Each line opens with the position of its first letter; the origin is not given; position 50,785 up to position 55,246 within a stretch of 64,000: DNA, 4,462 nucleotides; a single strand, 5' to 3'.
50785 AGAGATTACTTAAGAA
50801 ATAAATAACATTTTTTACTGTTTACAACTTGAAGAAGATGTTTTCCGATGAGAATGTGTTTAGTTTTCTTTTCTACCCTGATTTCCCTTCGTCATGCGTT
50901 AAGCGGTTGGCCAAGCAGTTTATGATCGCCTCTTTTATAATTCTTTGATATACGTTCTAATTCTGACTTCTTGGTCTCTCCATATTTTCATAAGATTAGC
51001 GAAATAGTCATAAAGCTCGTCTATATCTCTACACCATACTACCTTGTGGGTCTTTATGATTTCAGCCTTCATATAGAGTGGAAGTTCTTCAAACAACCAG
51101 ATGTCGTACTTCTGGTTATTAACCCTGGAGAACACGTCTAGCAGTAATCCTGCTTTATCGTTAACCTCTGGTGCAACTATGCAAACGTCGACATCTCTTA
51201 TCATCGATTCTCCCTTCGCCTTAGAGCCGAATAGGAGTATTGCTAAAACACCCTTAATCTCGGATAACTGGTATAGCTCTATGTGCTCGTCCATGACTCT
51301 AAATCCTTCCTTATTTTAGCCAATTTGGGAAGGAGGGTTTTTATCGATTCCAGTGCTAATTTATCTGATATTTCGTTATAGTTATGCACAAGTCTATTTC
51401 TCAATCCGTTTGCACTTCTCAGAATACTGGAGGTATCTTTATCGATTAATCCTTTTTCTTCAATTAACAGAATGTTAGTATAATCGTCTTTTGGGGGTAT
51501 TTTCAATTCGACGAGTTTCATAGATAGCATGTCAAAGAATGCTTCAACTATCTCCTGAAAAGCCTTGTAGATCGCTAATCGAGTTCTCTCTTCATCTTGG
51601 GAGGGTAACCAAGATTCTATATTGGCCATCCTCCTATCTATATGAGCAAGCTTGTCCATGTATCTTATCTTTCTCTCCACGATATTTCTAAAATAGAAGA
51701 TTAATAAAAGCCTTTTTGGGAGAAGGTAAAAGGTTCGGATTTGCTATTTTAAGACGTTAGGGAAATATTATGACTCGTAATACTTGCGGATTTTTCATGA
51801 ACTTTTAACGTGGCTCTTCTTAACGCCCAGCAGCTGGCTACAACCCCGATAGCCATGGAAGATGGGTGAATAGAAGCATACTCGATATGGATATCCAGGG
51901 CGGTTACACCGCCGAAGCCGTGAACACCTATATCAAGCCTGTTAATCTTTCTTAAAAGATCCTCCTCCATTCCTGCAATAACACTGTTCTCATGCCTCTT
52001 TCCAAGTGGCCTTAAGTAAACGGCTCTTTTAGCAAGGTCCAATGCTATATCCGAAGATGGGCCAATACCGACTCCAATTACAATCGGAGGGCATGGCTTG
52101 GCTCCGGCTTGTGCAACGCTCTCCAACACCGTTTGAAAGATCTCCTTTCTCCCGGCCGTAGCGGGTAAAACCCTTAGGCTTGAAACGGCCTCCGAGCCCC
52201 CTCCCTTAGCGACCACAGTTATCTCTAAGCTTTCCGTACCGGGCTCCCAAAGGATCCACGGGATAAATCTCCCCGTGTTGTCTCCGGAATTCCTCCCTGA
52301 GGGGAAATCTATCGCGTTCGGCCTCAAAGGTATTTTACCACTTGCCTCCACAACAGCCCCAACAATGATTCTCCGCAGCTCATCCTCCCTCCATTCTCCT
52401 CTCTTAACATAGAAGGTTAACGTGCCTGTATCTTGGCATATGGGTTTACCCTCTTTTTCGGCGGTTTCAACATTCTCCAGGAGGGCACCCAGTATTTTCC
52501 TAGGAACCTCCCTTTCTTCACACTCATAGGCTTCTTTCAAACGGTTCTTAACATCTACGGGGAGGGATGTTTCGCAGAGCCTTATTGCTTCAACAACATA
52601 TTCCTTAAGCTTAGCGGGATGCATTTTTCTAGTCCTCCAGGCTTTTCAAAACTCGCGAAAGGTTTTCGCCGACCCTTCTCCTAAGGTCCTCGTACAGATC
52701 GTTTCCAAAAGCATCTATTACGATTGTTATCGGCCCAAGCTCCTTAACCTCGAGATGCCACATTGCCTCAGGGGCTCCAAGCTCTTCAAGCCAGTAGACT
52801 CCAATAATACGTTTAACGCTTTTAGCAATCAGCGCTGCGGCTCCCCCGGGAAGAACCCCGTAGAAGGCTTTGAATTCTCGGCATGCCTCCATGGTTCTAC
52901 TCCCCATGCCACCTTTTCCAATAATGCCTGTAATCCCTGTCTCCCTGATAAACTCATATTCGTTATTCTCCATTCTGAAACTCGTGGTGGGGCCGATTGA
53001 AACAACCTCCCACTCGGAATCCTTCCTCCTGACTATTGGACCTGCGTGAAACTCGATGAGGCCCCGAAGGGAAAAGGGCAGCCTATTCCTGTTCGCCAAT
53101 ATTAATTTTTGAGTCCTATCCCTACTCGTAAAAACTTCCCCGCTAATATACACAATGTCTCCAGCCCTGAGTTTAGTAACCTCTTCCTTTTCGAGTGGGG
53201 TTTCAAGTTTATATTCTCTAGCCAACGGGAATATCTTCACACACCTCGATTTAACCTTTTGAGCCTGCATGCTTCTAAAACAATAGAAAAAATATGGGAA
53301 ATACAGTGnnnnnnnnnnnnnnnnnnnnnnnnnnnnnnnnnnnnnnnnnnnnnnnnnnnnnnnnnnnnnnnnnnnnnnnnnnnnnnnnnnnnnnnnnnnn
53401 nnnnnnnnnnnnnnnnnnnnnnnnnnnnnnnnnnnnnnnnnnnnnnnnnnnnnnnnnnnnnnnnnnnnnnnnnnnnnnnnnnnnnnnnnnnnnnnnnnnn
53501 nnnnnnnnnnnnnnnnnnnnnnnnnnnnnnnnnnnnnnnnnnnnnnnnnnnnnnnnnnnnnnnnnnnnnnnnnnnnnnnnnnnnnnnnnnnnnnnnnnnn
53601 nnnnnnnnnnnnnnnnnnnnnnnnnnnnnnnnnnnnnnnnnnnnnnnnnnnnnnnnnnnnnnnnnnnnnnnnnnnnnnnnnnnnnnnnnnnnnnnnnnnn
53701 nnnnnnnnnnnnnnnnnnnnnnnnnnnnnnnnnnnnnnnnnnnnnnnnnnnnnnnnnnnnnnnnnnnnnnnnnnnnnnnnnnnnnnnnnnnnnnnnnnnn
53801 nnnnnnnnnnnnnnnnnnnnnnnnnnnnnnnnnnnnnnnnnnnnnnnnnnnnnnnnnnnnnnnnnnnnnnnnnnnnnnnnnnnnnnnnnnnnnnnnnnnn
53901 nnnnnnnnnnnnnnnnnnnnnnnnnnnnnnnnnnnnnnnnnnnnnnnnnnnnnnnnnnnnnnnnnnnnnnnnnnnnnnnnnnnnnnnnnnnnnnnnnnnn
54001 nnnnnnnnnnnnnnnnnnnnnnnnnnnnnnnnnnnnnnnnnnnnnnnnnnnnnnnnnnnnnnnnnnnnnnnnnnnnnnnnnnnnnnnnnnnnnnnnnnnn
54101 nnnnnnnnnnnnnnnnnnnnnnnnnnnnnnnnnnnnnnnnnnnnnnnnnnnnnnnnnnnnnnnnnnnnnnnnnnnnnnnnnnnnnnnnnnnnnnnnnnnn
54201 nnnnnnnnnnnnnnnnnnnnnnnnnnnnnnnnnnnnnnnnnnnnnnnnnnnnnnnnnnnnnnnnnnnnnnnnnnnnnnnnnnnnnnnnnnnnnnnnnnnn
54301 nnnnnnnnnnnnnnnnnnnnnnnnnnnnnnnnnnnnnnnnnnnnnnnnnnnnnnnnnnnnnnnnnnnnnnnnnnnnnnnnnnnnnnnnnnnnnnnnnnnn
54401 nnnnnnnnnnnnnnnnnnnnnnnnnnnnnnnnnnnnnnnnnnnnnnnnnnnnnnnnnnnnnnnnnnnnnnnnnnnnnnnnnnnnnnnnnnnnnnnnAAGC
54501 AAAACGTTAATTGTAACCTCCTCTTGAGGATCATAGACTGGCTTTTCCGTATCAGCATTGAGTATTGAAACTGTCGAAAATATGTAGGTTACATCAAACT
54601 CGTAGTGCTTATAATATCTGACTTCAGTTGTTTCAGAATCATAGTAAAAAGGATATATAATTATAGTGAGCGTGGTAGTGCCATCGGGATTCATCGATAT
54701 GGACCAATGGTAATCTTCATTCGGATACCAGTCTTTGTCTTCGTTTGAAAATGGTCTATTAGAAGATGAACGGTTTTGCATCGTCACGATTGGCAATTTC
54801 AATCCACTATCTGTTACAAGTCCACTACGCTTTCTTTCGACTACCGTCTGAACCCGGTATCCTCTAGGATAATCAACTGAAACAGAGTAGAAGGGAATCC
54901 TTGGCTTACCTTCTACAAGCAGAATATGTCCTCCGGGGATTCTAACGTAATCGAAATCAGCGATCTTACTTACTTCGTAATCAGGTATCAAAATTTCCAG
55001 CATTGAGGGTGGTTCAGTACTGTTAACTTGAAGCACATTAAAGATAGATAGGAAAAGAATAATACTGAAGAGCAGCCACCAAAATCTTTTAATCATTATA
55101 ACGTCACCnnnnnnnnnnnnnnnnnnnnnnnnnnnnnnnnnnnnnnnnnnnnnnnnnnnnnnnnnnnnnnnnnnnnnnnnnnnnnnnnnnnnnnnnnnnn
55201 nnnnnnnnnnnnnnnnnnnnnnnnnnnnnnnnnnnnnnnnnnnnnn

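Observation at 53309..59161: Second C25-like peptidase: a 1350-aa CARDB/FN3/Ig giant with a C-terminal catalytic domain, followed by a separate propeptide-like PKD protein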

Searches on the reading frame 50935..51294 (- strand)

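Call 77: search_protein_families(library=pfam, proteins=[window:50935-51294:-], max_evalue=0.00001)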
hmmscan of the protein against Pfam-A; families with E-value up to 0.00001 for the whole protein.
window:50935-51294:- (119 aa): 1 family
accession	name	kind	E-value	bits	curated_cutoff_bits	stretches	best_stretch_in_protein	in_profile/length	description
PF18765.7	Polbeta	-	7.3e-09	36.1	26.9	1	13-91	10-92/93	Polymerase beta, Nucleotidyltransferase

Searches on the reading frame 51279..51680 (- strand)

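Call 77: search_protein_families(library=pfam, proteins=[window:51279-51680:-], max_evalue=0.00001)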
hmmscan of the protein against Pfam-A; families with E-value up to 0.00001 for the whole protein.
window:51279-51680:- (133 aa): 1 family
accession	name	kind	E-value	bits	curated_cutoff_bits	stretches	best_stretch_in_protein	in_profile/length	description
PF01934.22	HepT-like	-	4.7e-20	71.9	23.5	1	29-124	22-117/120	Ribonuclease HepT-like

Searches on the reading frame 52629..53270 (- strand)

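Call 77: search_protein_families(library=pfam, proteins=[window:52629-53270:-], max_evalue=0.00001)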
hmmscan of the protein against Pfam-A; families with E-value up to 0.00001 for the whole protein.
window:52629-53270:- (213 aa): 1 family
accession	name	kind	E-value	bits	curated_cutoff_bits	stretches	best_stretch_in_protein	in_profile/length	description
PF05683.17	Fumerase_C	-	1.4e-38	132.7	22.2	1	18-195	27-204/205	Fumarase C-terminus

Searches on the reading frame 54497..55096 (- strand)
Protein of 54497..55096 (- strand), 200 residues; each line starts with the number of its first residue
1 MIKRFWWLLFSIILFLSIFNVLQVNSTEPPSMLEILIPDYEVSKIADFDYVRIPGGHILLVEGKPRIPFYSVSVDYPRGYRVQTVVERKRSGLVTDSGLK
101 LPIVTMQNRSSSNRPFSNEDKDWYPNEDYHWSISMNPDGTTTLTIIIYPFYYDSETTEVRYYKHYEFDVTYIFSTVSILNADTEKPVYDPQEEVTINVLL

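Call 5: search_protein_families(library=pfam, proteins=[window:54497-55096:-], max_evalue=10)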
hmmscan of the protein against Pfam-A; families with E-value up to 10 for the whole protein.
seq(200 aa): 1 family
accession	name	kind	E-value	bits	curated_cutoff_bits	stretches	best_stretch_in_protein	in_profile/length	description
PF19079.5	CFSR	-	0.2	12.4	27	1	135-146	24-35/49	Collagen-flanked surface repeat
